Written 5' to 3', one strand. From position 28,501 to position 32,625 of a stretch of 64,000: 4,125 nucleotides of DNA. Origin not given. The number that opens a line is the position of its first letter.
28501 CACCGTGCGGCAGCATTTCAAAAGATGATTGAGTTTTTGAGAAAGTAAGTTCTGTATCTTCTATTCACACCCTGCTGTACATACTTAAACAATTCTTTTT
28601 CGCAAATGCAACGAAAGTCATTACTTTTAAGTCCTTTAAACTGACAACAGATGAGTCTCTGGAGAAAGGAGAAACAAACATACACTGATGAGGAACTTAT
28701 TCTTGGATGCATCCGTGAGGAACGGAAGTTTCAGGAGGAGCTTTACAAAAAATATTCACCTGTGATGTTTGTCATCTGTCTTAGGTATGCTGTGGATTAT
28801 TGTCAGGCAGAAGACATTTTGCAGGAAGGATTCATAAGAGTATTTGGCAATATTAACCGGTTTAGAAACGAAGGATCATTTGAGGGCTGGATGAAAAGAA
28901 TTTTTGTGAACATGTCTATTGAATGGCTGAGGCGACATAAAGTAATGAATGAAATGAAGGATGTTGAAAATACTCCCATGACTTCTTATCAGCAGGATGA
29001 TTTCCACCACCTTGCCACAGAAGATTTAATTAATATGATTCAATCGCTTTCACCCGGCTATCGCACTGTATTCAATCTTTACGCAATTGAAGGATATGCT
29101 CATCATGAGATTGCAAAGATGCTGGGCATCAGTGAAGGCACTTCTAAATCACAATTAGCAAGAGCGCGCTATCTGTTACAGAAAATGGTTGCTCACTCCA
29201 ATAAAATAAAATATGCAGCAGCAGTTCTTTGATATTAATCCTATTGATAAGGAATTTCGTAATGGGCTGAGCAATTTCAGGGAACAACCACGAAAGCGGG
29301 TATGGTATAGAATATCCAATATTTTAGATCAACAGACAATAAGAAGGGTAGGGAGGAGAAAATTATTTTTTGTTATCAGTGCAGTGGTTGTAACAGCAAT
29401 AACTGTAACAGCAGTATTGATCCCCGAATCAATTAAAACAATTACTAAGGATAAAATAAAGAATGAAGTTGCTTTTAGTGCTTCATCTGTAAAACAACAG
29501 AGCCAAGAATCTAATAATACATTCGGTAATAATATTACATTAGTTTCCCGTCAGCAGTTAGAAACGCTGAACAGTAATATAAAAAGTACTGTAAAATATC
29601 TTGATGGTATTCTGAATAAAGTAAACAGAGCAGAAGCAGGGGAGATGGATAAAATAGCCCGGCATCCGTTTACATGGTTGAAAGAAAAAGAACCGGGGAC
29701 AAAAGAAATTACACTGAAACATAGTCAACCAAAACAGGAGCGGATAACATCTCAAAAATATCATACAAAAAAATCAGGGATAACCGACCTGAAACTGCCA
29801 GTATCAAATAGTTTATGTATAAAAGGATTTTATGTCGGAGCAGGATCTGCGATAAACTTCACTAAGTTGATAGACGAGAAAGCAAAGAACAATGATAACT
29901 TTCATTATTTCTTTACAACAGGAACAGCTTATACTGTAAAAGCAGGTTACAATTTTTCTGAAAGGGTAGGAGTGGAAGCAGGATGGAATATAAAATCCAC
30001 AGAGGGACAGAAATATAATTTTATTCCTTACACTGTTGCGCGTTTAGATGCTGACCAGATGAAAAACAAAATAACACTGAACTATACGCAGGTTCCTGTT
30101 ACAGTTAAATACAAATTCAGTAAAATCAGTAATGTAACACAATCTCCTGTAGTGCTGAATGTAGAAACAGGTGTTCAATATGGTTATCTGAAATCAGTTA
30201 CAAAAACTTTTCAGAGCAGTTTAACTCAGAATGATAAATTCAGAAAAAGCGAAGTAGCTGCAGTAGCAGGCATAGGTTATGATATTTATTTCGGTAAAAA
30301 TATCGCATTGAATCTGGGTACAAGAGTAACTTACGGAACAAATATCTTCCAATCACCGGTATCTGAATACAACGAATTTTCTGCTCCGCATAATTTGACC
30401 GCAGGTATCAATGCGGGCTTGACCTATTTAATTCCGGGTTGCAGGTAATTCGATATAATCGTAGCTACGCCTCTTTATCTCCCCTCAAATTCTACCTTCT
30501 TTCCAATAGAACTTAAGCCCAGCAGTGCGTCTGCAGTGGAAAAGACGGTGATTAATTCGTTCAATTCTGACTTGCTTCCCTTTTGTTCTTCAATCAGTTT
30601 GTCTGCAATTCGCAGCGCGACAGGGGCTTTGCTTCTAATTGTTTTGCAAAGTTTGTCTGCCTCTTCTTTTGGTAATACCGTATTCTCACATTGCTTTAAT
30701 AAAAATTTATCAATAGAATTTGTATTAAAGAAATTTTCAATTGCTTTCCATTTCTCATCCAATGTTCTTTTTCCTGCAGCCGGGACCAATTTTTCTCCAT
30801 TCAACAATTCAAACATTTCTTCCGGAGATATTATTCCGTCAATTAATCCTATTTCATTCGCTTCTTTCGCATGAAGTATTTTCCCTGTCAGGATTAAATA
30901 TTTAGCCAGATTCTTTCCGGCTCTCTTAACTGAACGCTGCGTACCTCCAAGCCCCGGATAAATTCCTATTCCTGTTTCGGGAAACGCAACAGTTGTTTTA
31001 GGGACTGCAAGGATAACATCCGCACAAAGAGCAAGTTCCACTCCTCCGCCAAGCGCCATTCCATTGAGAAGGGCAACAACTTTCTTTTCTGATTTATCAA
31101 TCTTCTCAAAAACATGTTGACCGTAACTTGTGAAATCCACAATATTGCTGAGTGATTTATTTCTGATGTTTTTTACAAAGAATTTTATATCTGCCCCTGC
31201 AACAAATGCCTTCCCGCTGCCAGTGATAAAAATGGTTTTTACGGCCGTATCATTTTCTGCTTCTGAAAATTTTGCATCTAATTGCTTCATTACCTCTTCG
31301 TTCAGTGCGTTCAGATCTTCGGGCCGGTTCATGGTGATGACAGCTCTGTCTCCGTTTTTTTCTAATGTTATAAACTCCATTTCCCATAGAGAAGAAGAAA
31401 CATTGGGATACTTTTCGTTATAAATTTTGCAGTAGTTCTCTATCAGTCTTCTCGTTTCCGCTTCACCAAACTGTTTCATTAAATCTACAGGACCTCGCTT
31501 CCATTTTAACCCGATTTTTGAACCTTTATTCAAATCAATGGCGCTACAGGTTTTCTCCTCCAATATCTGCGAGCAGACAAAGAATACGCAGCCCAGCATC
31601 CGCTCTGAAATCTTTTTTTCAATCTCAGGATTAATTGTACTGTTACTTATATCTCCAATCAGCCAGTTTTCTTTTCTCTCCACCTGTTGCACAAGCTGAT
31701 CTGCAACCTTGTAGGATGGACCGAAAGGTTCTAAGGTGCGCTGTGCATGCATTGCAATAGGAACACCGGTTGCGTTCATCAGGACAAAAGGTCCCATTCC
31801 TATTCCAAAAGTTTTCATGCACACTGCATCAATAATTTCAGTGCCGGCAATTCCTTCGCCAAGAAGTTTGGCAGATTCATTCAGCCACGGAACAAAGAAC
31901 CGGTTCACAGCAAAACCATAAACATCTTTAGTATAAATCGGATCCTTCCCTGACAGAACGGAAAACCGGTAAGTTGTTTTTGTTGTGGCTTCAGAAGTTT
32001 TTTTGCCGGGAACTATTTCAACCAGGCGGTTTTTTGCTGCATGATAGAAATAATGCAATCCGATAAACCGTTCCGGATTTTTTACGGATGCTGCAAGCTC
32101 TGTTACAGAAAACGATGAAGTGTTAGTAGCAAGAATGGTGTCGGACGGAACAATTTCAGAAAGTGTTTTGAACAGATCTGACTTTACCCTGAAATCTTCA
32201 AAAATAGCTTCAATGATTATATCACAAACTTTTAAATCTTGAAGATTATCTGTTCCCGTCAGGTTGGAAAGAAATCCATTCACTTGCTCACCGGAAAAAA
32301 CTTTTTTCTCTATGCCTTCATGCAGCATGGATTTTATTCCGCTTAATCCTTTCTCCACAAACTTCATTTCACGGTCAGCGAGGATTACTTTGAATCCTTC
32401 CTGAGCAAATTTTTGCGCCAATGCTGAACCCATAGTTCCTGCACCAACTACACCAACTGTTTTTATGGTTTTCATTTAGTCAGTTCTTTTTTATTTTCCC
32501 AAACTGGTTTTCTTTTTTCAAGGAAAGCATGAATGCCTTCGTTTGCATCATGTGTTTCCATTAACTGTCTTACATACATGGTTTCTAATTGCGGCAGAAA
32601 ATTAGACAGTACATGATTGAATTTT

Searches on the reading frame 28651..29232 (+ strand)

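Call 57: search_protein_families(library=pfam, proteins=[window:28651-29232:+], max_evalue=0.001)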
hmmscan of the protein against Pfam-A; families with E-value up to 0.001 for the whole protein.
window:28651-29232:+ (193 aa): 4 families
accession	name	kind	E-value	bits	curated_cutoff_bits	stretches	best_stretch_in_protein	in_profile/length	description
PF08281.18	Sigma70_r4_2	-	1.7e-15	56.8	25.7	1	124-174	2-52/54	Sigma-70, region 4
PF04542.20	Sigma70_r2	-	6e-14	52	24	1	31-97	1-69/71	Sigma-70 region 2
PF04545.22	Sigma70_r4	-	4.8e-07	29.6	24.1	1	130-176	2-48/50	Sigma-70, region 4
PF07638.17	Sigma70_ECF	-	2.5e-06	28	21.1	1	105-178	111-181/185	ECF sigma factor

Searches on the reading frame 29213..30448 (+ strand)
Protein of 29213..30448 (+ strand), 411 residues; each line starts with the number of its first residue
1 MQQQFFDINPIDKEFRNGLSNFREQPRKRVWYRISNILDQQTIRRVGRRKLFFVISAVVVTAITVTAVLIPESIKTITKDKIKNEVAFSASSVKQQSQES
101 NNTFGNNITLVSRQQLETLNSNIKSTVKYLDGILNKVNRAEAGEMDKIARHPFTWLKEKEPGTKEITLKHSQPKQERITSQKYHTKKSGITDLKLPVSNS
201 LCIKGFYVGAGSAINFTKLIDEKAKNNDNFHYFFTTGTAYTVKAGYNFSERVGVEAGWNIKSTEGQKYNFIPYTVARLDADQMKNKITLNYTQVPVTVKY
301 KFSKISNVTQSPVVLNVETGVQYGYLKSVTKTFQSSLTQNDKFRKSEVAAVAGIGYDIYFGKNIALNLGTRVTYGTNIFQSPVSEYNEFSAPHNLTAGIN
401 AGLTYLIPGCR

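Call 57: search_protein_families(library=pfam, proteins=[window:29213-30448:+], max_evalue=0.001)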
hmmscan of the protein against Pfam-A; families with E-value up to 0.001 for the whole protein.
window:29213-30448:+ (411 aa): 2 families
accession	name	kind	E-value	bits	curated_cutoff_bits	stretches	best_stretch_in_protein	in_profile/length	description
PF13505.12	OMP_b-brl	-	1.2e-10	42.3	28.7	1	205-397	21-169/175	Outer membrane protein beta-barrel domain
PF13568.12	OMP_b-brl_2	-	3.2e-10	40.8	27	1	205-375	8-169/175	Outer membrane protein beta-barrel domain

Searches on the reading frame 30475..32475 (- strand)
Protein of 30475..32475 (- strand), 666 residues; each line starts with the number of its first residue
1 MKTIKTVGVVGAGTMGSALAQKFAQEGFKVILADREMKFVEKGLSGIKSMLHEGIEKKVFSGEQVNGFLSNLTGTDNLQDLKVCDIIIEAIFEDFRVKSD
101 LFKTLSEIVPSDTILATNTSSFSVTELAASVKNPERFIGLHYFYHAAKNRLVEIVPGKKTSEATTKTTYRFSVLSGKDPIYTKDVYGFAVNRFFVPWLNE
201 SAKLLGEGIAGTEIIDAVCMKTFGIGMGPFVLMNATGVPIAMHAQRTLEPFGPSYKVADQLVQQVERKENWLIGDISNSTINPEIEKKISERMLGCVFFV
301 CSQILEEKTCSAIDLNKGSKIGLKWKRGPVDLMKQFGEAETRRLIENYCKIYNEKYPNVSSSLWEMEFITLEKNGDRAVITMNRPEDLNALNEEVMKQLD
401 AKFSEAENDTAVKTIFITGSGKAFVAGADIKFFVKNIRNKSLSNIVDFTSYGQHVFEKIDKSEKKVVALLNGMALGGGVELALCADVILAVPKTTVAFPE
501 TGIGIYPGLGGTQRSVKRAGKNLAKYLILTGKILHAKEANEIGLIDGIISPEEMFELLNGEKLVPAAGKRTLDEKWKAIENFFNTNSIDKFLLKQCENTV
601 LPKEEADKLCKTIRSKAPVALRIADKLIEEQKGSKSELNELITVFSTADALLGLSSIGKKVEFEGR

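Call 35: search_protein_families(library=ncbifam, proteins=[window:30475-32475:-], max_evalue=0.00001)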
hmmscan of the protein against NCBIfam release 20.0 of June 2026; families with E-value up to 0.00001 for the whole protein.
window:30475-32475:- (666 aa): 86 families (the best 25 are shown)
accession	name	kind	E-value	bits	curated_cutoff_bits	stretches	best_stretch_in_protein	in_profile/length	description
NF008727.0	PRK11730.1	equivalog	5.5e-90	302.7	870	2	2-248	311-556/717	fatty acid oxidation complex subunit alpha FadB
NF008363.0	PRK11154.1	equivalog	2.2e-84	283.9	869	2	2-261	307-566/708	fatty acid oxidation complex subunit alpha FadJ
TIGR02441.1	fa_ox_alpha_mit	equivalog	5.3e-80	269.4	964.65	2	2-252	333-582/737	fatty acid oxidation complex subunit alpha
TIGR02437.1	FadB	equivalog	5.1e-77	259.8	933.55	2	2-248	311-556/714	fatty acid oxidation complex subunit alpha FadB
NF006124.0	PRK08268.1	subfamily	1.4e-72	245.3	508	1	2-241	5-244/507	3-hydroxyacyl-CoA dehydrogenase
TIGR02440.1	FadJ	equivalog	1.8e-70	238.1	968.45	2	2-257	302-557/699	fatty acid oxidation complex subunit alpha FadJ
NF004474.0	PRK05808.1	subfamily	3e-63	213.8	408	1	3-242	2-241/283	3-hydroxybutyryl-CoA dehydrogenase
TIGR02279.1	PaaC-3OHAcCoADH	equivalog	1.1e-56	192.8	669.4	1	3-239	4-240/503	3-hydroxyacyl-CoA dehydrogenase PaaH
NF004699.0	PRK06035.1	equivalog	1.3e-54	185.4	500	1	3-248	2-250/294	3-hydroxyacyl-CoA dehydrogenase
NF004475.0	PRK05809.1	subfamily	6.4e-54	183.2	394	1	365-556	2-190/260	short-chain-enoyl-CoA hydratase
NF005875.0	PRK07819.1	subfamily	2.3e-49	168.4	319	1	2-263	3-268/287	3-hydroxybutyryl-CoA dehydrogenase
NF005715.0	PRK07530.1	equivalog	5.8e-49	167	420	1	2-240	2-240/292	3-hydroxybutyryl-CoA dehydrogenase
NF006722.0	PRK09260.1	equivalog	4.1e-44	150.9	429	1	4-265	2-265/289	3-hydroxyacyl-CoA dehydrogenase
NF007239.0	PRK09674.1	equivalog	6.1e-44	150.4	371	1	369-552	6-183/257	2,3-dehydroadipyl-CoA hydratase PaaF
NF052272.1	Staph_FadB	exception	8.9e-44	149.8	999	2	3-249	2-253/752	3-hydroxyacyl-CoA dehydrogenase/crotonase FadB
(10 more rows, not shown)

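Call 82: search_protein_families(library=pfam, proteins=[window:30475-32475:-], max_evalue=0.01)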
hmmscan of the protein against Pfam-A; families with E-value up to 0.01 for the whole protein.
window:30475-32475:- (666 aa): 12 families
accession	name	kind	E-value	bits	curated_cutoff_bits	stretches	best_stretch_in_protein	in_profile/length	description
PF02737.24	3HCDH_N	-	1.5e-54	185.1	22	1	6-184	1-179/180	3-hydroxyacyl-CoA dehydrogenase, NAD binding domain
PF16113.10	ECH_2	-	6.2e-42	144.7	27.2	1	379-635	3-279/335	Enoyl-CoA hydratase/isomerase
PF00378.25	ECH_1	-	4.2e-41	141.4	27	1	378-554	7-179/251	Enoyl-CoA hydratase/isomerase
PF00725.27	3HCDH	-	7.2e-16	58.9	22.1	1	187-258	1-72/97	3-hydroxyacyl-CoA dehydrogenase, C-terminal domain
PF03446.21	NAD_binding_2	-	1.9e-05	25.2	21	1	6-44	1-39/161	NAD binding domain of 6-phosphogluconate dehydrogenase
PF03807.23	F420_oxidored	-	4.1e-05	24.5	21.6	1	6-42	1-39/94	NADP oxidoreductase coenzyme F420-dependent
PF02826.25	2-Hacid_dh_C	-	0.00031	20.6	25.1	1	5-38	37-70/178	D-isomer specific 2-hydroxyacid dehydrogenase, NAD binding domain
PF03721.20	UDPG_MGDP_dh_N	-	0.00046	20.3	27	1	6-88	2-81/187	UDP-glucose/GDP-mannose dehydrogenase family, NAD binding domain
PF02558.23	ApbA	-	0.0043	17.1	22.2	0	7-44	1-41/150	Ketopantoate reductase PanE/ApbA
PF01343.23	Peptidase_S49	-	0.0044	17.4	24.9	0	460-496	3-39/154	Peptidase family S49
PF01210.29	NAD_Gly3P_dh_N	-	0.0048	17.3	23.1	0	7-41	2-36/158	NAD-dependent glycerol-3-phosphate dehydrogenase N-terminus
PF01488.26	Shikimate_DH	-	0.0051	17.3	24.3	0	5-38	13-47/138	Shikimate / quinate 5-dehydrogenase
